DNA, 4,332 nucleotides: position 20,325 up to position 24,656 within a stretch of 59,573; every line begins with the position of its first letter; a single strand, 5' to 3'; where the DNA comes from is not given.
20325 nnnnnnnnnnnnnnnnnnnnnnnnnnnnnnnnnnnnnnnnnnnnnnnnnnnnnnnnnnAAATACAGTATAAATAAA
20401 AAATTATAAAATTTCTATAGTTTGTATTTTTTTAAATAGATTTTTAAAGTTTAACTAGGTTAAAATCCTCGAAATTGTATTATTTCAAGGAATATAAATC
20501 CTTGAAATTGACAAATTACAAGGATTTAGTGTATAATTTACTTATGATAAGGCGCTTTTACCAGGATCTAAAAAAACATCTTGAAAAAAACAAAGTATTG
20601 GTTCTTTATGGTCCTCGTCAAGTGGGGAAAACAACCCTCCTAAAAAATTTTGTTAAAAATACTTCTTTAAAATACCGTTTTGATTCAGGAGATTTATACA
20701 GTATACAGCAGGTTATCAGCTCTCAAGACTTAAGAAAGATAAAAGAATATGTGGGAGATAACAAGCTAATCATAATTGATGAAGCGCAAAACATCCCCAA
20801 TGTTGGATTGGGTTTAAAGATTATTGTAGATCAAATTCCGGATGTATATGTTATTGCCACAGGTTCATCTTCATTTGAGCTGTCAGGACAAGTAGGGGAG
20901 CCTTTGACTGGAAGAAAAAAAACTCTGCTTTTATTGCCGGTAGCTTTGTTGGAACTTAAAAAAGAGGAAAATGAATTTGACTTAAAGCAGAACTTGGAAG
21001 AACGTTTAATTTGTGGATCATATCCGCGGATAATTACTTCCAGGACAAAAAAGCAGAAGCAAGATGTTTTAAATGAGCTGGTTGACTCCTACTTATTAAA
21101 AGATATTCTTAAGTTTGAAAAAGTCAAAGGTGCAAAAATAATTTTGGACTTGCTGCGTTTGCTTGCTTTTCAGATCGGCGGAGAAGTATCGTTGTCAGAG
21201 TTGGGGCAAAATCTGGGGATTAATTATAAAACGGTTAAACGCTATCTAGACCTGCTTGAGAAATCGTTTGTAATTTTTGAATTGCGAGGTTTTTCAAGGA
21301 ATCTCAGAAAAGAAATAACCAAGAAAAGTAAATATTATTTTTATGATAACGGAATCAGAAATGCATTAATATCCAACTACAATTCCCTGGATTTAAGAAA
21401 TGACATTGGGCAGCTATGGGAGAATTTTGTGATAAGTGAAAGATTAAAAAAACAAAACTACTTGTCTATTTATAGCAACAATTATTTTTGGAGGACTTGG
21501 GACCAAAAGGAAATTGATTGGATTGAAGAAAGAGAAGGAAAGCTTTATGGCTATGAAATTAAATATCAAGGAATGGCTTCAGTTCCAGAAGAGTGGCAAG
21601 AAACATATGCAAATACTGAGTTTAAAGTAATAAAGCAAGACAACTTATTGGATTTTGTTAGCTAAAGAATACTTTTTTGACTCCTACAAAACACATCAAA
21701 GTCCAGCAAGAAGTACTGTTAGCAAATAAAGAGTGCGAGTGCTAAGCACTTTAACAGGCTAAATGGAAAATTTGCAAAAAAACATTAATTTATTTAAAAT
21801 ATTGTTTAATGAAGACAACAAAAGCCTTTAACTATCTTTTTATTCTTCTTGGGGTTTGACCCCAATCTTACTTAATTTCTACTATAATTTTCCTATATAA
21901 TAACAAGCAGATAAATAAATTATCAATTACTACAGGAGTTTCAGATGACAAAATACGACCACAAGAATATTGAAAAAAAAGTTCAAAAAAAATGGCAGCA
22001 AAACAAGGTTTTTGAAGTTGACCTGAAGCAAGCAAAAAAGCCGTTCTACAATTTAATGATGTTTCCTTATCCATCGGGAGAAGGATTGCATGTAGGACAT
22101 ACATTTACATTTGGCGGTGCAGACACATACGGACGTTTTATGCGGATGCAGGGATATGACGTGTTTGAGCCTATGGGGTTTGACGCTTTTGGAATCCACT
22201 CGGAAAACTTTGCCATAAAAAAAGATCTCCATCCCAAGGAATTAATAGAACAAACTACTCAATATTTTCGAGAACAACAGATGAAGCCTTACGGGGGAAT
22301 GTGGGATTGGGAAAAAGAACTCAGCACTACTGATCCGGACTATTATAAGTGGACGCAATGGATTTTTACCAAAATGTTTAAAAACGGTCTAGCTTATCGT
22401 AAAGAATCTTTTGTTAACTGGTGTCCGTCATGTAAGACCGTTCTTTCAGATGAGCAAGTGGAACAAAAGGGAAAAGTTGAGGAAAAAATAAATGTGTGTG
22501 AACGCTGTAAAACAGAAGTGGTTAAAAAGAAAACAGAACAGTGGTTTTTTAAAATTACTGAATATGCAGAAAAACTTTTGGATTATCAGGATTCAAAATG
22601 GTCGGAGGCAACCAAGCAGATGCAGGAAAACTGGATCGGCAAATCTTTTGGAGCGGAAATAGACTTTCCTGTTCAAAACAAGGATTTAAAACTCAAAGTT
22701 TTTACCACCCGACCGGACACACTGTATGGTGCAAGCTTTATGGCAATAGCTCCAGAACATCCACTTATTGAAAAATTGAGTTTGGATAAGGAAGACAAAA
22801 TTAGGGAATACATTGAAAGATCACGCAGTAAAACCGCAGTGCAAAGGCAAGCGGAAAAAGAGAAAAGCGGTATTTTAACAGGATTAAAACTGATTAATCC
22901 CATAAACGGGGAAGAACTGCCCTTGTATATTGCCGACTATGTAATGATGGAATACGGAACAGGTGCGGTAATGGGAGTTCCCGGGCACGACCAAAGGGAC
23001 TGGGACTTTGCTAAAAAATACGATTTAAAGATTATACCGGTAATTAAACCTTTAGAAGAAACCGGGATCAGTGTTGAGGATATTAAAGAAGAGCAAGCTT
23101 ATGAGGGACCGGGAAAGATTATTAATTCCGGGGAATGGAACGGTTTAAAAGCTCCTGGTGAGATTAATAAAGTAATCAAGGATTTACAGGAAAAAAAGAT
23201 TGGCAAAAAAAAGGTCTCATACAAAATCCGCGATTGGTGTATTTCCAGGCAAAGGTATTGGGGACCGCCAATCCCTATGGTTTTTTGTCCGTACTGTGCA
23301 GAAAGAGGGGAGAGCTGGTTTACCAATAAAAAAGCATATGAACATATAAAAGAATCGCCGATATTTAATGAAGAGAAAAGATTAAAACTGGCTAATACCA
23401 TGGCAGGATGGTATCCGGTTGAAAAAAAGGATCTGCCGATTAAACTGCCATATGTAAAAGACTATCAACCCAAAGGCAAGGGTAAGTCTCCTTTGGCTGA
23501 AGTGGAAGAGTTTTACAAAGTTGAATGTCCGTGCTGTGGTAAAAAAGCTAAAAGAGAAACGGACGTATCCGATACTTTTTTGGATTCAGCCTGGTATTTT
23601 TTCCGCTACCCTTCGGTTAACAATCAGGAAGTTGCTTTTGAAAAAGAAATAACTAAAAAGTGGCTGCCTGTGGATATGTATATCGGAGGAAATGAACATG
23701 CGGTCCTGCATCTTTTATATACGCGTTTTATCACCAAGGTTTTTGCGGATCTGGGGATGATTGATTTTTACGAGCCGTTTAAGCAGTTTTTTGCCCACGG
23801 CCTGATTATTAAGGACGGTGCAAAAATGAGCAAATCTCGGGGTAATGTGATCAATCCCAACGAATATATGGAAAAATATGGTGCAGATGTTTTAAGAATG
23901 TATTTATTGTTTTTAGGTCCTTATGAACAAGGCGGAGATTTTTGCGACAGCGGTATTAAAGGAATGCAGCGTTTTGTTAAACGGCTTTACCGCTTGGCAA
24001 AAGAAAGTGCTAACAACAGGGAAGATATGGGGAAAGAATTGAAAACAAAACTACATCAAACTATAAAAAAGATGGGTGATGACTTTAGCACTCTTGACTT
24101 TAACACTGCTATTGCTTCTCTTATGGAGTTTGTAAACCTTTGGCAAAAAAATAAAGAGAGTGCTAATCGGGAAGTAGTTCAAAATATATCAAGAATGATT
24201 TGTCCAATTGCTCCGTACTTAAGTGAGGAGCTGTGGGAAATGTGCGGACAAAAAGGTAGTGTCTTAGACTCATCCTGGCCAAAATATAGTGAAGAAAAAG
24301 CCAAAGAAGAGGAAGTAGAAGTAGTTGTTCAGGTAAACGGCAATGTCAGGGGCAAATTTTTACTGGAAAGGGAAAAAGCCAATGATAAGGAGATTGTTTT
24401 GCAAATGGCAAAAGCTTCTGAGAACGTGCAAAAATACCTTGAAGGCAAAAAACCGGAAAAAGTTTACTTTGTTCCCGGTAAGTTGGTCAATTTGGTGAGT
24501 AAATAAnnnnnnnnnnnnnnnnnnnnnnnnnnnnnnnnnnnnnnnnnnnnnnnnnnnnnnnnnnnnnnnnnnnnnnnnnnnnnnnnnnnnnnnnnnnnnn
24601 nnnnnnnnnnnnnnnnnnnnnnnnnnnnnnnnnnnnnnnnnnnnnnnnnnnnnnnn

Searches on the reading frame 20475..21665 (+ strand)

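Call 71: search_protein_families(library=pfam, proteins=[window:20475-21665:+], max_evalue=0.0001)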
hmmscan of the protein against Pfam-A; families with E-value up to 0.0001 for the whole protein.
window:20475-21665:+ (396 aa): 5 families
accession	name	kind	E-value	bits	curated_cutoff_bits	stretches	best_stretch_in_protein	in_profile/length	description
PF13635.12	DUF4143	-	6e-41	140.3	28.1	1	209-364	2-159/160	Domain of unknown function (DUF4143)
PF13173.12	AAA_14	-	8.2e-26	91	27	1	39-160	2-127/129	AAA domain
PF01637.24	ATPase_2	-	6.5e-06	26.6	33.2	1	32-93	11-78/225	ATPase domain predominantly from Archaea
PF13401.12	AAA_22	-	1.4e-05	25.8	27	0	38-62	4-28/130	AAA domain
PF20720.3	nSTAND3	-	1.4e-05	25.3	27.2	1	27-101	5-71/155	Novel STAND NTPase 3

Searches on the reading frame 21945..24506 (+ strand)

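Call 71: search_protein_families(library=pfam, proteins=[window:21945-24506:+], max_evalue=0.0001)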
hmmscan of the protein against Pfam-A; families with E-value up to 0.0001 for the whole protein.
window:21945-24506:+ (853 aa): 5 families
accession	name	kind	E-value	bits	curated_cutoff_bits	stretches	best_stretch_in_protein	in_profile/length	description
PF13603.12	tRNA-synt_1_2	-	9.6e-70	234.3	25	1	228-414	1-184/185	Leucyl-tRNA synthetase, editing domain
PF00133.28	tRNA-synt_1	-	4.2e-46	158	22.7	2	13-230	2-224/414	tRNA synthetases class I (I, L, M and V)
PF09334.17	tRNA-synt_1g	-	1.2e-33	117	20.1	2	40-233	7-220/391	tRNA synthetases class I (M)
PF08264.19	Anticodon_1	-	5.7e-22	78.6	25.1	1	698-812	3-143/148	Anticodon-binding domain of tRNA ligase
PF01406.26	tRNA-synt_1e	-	6.7e-06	26.1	27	0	611-671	236-296/301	tRNA synthetases class I (C) catalytic domain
